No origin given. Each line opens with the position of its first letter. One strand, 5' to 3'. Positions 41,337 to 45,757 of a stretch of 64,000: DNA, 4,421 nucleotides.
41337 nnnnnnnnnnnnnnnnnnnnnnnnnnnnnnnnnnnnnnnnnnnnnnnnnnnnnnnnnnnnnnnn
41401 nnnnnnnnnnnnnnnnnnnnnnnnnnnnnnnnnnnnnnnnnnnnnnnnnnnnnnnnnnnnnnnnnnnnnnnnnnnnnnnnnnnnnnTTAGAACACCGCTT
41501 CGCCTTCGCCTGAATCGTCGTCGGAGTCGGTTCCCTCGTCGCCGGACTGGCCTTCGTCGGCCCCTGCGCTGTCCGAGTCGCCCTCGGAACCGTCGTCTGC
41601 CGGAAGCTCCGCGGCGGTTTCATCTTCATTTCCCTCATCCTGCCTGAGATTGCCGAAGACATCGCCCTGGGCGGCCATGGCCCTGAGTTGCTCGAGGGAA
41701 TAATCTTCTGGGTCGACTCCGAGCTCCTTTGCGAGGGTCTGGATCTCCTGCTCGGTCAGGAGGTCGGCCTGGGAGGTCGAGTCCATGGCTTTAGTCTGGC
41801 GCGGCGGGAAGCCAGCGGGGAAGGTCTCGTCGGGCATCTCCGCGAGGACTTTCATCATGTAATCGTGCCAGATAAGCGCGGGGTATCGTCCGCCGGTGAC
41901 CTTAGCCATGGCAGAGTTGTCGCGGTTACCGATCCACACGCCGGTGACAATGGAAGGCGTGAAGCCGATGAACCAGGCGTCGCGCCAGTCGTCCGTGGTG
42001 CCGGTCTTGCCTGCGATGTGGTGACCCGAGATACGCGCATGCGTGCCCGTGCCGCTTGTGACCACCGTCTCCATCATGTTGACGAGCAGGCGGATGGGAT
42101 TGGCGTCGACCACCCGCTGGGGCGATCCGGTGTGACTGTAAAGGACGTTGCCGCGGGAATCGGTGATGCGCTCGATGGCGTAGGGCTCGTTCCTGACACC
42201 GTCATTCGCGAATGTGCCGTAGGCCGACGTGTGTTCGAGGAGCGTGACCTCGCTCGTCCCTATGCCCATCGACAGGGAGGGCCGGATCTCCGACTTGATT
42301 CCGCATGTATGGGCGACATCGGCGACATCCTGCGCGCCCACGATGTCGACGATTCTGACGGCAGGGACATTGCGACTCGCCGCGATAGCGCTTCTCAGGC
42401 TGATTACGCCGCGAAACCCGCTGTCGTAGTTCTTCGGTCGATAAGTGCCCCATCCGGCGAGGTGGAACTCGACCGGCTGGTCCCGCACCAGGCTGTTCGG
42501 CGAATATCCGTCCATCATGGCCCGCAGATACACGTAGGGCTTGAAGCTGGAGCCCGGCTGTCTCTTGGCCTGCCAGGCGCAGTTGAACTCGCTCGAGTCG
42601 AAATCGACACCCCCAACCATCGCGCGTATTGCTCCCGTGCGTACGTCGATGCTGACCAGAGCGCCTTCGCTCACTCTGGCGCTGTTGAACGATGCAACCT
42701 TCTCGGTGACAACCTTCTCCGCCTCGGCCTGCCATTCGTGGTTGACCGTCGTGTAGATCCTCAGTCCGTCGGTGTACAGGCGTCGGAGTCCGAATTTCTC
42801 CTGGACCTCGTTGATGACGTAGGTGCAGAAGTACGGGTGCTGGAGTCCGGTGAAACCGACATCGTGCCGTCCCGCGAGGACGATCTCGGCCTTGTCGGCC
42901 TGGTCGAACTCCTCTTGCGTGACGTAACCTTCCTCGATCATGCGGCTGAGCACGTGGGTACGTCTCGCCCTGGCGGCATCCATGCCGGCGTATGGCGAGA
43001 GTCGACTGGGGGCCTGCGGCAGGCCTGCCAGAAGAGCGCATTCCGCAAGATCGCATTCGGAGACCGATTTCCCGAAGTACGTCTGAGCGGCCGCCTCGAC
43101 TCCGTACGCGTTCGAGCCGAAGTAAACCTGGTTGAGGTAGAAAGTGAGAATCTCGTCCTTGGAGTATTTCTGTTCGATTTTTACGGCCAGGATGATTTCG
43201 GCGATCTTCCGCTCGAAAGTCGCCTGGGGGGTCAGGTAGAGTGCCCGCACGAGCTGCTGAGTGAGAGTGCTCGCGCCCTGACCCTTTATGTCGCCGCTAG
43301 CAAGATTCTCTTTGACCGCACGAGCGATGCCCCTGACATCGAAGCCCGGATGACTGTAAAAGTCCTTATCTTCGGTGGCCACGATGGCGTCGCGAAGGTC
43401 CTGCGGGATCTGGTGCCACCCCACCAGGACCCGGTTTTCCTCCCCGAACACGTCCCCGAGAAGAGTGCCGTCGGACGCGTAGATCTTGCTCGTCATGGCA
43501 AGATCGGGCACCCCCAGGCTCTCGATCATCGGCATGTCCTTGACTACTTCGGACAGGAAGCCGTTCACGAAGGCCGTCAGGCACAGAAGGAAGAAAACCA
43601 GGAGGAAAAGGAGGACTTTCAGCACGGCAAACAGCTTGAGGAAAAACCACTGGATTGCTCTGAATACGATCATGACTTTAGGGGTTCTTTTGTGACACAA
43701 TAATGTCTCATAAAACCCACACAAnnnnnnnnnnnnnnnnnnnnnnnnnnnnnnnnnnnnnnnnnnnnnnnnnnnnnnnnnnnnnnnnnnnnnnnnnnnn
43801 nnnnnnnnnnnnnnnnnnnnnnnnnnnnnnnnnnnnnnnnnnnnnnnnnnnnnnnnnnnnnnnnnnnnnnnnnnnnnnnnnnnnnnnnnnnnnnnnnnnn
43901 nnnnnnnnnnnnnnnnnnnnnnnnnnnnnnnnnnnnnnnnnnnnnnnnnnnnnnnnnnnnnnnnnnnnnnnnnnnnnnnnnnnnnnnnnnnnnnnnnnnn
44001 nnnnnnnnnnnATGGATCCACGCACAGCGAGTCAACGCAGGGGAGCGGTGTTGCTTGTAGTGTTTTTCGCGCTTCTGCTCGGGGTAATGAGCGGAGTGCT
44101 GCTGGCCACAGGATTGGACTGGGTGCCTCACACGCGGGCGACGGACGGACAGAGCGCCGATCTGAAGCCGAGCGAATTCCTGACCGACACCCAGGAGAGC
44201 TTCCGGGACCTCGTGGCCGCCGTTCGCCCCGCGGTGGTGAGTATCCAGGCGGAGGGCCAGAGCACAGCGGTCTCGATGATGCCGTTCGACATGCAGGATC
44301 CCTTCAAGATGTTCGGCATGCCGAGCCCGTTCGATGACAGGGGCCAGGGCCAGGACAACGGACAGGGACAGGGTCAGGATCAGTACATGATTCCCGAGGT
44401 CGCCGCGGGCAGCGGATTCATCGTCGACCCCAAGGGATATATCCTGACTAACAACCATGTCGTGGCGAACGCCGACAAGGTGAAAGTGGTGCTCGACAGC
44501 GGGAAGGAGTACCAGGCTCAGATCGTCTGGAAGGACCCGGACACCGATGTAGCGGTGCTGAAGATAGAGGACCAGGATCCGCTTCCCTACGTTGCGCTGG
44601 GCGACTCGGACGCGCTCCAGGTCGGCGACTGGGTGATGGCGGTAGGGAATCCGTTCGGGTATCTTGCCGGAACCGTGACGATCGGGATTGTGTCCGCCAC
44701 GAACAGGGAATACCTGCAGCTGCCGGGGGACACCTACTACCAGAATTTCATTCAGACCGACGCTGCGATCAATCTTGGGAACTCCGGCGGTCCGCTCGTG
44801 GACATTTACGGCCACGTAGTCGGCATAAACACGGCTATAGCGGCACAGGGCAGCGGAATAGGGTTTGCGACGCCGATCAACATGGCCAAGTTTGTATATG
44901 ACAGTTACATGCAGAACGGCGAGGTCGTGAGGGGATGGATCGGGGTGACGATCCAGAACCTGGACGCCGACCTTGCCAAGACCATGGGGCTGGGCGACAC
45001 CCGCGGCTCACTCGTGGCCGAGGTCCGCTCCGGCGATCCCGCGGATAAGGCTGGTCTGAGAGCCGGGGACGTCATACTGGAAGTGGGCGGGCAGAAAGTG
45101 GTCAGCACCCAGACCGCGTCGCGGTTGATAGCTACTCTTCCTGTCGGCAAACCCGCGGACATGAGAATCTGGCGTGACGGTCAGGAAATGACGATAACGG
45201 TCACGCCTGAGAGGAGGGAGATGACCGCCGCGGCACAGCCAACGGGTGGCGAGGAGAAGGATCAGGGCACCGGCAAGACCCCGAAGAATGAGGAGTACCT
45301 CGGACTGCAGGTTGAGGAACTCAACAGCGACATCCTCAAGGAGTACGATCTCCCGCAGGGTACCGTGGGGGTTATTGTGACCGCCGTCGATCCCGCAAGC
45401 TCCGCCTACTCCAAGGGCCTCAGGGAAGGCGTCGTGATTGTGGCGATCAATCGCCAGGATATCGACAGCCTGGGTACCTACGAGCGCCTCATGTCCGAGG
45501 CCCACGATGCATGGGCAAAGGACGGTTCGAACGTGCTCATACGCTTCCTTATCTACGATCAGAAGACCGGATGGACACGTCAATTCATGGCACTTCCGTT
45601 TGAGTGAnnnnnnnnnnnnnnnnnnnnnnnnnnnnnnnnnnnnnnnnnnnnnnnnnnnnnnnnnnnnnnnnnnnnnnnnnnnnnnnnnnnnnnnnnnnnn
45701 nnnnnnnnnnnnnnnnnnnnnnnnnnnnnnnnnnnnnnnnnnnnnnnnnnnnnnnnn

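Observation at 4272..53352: Nine-member lipoprotein family with an unassigned conserved N-terminal domain and swappable surface passengers (candidate undescribed surface-display system)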

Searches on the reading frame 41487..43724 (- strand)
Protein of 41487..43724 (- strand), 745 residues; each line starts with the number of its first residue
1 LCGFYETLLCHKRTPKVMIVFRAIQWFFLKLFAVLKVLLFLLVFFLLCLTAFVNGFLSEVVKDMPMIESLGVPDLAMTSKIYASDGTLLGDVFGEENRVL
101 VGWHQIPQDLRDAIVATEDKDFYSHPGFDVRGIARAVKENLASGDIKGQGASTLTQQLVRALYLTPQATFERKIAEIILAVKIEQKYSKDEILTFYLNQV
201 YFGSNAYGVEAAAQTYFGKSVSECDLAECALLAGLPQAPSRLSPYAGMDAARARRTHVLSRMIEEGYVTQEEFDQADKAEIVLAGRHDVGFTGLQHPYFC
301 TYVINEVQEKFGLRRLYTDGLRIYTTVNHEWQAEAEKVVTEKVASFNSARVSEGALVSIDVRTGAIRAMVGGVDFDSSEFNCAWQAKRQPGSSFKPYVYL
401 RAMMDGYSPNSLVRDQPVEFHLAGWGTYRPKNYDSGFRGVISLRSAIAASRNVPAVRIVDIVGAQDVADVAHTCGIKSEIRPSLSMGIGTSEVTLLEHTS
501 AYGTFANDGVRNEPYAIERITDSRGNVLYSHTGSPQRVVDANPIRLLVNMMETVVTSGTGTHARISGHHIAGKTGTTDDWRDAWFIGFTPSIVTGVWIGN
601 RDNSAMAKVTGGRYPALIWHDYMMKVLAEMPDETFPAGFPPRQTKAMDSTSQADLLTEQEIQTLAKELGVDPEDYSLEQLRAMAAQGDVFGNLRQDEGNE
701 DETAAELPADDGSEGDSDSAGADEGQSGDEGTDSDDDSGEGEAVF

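Call 13: search_protein_families(library=pfam, proteins=[window:41487-43724:-], max_evalue=0.001)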
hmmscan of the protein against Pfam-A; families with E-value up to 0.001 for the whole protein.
window:41487-43724:- (745 aa): 2 families
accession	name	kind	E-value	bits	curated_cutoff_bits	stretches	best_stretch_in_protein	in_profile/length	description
PF00912.28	Transgly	-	1.4e-64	217.2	27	1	87-262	3-177/178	Transglycosylase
PF00905.27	Transpeptidase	-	1.3e-32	113.7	22.1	1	354-591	1-267/299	Penicillin binding protein transpeptidase domain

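Call 70: find_homologous_proteins(query=window:41487-43724:-, max_evalue=1e-30)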
Query window:41487-43724:- (745 aa): 7965 proteins with E <= 1e-30 among 8000 candidates; the best 120 are listed.
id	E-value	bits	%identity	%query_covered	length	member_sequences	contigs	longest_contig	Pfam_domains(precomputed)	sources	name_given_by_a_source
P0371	0.0e+0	1565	95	98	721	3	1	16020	PF00912.29,PF00905.28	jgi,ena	-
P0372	0.0e+0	1272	76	94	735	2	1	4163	PF00912.29,PF00905.28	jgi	jgi:penicillin-binding protein 1A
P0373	0.0e+0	1243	76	94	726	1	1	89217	PF00912.29,PF00905.28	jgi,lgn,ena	-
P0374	0.0e+0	1212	76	93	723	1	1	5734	PF00912.29,PF00905.28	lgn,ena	-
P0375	0.0e+0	1212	75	93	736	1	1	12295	PF00912.29,PF00905.28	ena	-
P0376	0.0e+0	1198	75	93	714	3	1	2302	PF00912.29,PF00905.28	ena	-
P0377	0.0e+0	1198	75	92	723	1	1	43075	PF00912.29,PF00905.28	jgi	-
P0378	0.0e+0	1193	77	91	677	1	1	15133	PF00912.29,PF00905.28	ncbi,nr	ncbi:MAG: penicillin-binding protein 1A, partial [bacterium]|nr:penicillin-binding protein 1A [bacte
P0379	0.0e+0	1166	72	92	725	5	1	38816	PF00912.29,PF00905.28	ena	-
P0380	0.0e+0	1154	73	91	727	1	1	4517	PF00912.29,PF00905.28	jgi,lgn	jgi:penicillin-binding protein 1A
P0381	0.0e+0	1151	72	90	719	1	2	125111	PF00912.29,PF00905.28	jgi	-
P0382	0.0e+0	1145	70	95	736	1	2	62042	PF00912.29,PF00905.28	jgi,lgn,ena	-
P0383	0.0e+0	1132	69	94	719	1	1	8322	PF00912.29,PF00905.28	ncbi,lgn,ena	-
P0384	0.0e+0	1123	71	92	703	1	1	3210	PF00912.29,PF00905.28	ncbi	ncbi:MAG: penicillin-binding protein 1A [bacterium]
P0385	0.0e+0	1103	69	95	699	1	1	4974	PF00912.29,PF00905.28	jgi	jgi:penicillin-binding protein 1A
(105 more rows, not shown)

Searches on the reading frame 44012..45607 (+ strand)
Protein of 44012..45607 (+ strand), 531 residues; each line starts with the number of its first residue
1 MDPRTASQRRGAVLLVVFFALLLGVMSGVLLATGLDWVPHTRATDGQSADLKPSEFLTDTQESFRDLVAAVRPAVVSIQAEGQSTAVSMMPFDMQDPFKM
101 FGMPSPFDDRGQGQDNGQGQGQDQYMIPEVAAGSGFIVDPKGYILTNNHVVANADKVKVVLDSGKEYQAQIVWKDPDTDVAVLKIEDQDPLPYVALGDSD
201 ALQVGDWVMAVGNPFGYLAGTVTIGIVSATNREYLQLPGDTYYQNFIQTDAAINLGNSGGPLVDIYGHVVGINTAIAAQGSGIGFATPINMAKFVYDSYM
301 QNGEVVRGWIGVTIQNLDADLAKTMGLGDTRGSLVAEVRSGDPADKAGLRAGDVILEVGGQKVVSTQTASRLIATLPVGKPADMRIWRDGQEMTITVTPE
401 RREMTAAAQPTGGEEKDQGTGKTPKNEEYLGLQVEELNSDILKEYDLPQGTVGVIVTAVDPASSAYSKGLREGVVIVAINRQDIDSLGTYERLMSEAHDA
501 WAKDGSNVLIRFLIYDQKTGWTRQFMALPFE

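Call 13: search_protein_families(library=pfam, proteins=[window:44012-45607:+], max_evalue=0.001)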
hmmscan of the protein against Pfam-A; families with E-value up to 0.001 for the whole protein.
window:44012-45607:+ (531 aa): 6 families
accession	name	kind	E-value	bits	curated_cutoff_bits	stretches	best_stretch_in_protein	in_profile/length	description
PF13365.12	Trypsin_2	-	7.4e-38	131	27.6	1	133-272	1-144/144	Trypsin-like peptidase domain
PF00089.32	Trypsin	-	1e-21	78.2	20.6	1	134-292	28-216/220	Trypsin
PF13180.12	PDZ_2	-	4.5e-20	72.2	27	2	309-397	2-78/80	PDZ domain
PF17820.7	PDZ_6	-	1.7e-19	69.7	27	2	335-388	2-54/54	PDZ domain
PF00595.29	PDZ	-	2.8e-17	63.3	23.2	2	307-380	9-74/81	PDZ domain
PF12812.13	PDZ_1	-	0.00081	19.8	28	0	431-499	12-77/78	PDZ-like domain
